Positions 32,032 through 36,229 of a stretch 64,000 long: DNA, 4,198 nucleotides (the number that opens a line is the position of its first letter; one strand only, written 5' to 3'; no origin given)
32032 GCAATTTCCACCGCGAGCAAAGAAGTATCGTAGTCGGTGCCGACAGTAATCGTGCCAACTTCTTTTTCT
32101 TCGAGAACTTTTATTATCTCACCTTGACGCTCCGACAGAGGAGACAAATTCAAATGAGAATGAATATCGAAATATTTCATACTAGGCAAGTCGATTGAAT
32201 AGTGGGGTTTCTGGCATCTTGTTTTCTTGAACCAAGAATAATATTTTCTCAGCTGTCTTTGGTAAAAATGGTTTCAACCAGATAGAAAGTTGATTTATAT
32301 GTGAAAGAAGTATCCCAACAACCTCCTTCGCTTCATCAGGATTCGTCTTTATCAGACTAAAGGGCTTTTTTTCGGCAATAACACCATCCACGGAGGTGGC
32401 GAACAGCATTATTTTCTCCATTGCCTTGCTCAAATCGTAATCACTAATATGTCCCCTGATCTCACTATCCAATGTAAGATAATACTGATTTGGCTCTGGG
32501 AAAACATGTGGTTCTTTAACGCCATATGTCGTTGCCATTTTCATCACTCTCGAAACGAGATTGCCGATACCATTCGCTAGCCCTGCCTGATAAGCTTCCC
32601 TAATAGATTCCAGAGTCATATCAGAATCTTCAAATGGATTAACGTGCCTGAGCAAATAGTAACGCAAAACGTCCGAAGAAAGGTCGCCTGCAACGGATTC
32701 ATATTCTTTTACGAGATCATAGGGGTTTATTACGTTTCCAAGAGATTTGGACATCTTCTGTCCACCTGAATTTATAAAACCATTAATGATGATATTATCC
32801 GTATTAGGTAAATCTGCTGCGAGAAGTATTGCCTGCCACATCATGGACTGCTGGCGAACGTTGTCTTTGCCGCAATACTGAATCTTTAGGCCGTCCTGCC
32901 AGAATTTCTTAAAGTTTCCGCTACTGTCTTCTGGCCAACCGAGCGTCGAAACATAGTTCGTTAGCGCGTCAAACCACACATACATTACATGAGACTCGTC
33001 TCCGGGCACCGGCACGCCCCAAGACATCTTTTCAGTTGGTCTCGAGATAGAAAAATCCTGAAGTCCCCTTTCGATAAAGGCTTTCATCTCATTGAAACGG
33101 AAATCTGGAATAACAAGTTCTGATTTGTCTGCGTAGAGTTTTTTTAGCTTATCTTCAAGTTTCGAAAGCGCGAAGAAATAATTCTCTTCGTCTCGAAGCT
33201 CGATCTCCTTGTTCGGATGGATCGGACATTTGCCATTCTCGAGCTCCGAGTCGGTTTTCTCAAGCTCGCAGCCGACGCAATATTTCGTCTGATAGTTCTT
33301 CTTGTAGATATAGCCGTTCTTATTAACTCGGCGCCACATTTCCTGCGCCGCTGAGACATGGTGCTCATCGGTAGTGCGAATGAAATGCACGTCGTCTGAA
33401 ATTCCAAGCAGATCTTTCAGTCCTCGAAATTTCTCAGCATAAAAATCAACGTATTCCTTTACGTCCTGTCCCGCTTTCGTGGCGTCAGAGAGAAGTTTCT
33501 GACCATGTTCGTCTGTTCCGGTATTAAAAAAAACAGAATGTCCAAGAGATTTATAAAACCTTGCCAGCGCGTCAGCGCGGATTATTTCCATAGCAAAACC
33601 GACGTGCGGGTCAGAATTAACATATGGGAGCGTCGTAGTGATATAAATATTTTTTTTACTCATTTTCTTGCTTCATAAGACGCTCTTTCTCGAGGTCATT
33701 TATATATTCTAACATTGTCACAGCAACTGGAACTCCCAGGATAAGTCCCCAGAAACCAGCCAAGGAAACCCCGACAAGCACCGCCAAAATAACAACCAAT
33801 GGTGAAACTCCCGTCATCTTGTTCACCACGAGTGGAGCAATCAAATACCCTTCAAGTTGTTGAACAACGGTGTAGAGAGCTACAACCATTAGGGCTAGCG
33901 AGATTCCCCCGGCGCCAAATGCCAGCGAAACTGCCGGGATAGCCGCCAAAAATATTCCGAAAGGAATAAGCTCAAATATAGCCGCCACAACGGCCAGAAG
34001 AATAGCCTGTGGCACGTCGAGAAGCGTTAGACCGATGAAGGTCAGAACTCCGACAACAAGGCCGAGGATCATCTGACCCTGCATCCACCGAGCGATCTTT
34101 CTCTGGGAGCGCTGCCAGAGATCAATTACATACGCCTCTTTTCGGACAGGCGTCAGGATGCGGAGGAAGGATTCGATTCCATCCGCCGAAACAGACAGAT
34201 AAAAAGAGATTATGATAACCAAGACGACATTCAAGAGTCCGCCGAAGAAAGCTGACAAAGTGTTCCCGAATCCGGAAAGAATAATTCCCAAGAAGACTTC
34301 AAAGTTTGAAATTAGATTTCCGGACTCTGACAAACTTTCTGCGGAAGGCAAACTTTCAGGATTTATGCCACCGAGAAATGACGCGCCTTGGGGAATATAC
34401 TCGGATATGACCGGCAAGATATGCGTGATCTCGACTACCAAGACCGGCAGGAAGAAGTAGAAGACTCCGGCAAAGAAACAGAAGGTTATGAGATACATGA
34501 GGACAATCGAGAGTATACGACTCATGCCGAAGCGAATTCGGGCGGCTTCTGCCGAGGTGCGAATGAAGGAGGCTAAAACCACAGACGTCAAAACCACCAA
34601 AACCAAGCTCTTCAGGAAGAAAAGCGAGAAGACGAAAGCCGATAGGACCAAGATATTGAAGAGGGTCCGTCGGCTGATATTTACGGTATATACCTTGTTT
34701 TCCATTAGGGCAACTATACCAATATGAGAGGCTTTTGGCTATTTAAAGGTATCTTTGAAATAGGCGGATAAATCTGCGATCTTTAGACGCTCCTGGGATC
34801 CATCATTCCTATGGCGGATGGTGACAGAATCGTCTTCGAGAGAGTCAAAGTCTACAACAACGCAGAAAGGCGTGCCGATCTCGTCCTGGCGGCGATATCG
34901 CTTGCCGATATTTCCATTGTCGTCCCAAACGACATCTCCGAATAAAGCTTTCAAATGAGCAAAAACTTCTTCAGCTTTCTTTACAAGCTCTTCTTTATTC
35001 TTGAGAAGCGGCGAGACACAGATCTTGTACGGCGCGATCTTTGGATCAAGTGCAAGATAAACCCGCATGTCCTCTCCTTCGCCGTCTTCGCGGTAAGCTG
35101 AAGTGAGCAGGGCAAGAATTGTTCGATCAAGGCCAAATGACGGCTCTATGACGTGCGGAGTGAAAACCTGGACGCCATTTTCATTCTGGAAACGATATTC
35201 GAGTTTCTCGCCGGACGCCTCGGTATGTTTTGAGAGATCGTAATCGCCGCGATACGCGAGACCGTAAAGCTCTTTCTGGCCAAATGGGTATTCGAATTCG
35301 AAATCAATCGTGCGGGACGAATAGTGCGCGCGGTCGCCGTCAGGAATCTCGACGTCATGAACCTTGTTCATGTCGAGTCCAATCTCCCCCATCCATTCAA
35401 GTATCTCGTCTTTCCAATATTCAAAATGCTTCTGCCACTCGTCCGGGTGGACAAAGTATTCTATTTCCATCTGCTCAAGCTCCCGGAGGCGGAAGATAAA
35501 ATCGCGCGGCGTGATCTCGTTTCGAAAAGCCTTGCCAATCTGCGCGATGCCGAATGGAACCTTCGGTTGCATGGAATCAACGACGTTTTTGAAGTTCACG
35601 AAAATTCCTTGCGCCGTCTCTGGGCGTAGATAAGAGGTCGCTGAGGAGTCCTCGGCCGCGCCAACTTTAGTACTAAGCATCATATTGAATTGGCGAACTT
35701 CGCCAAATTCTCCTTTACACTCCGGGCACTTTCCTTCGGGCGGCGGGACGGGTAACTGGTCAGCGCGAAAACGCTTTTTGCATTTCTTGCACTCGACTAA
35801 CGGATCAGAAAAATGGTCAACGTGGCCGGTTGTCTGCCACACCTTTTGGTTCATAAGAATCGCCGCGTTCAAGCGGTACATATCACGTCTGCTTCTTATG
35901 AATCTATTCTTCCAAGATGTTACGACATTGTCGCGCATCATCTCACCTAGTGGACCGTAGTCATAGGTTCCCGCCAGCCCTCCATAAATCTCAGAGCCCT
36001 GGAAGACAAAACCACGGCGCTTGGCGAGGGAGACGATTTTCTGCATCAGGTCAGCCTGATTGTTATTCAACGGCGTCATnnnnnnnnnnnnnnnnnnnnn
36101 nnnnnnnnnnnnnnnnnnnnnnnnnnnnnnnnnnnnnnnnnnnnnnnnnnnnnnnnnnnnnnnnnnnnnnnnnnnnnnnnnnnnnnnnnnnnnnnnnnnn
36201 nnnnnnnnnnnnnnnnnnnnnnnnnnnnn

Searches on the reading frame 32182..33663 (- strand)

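Call 73: search_protein_families(library=pfam, proteins=[window:32182-33663:-], max_evalue=0.00001)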
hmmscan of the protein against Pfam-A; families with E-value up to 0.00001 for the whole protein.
window:32182-33663:- (493 aa): 3 families
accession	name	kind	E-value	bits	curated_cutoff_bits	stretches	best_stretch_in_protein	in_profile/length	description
PF09334.17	tRNA-synt_1g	-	3.1e-88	296.6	20.1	2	138-374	161-391/391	tRNA synthetases class I (M)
PF00133.28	tRNA-synt_1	-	3.2e-30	105.7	22.7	2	224-340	296-404/414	tRNA synthetases class I (I, L, M and V)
PF01406.26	tRNA-synt_1e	-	1.9e-13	50.9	27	1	9-128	13-130/301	tRNA synthetases class I (C) catalytic domain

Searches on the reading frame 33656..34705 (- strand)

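Call 73: search_protein_families(library=pfam, proteins=[window:33656-34705:-], max_evalue=0.00001)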
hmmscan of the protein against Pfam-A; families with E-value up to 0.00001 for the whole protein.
window:33656-34705:- (349 aa): 1 family
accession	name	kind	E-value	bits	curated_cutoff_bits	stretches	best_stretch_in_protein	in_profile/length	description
PF01594.21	AI-2E_transport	-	3.2e-47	161.7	34.3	1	16-337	4-325/327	AI-2E family transporter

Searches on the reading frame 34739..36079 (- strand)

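Call 73: search_protein_families(library=pfam, proteins=[window:34739-36079:-], max_evalue=0.00001)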
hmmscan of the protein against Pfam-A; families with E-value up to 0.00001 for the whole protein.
window:34739-36079:- (446 aa): 2 families
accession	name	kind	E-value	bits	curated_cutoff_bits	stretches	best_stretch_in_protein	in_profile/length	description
PF03129.25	HGTP_anticodon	-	8.5e-20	71.2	21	1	352-443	1-93/94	Anticodon binding domain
PF00587.30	tRNA-synt_2b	-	2.9e-12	47.4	29.3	1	147-326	9-177/179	tRNA synthetase class II core domain (G, H, P, S and T)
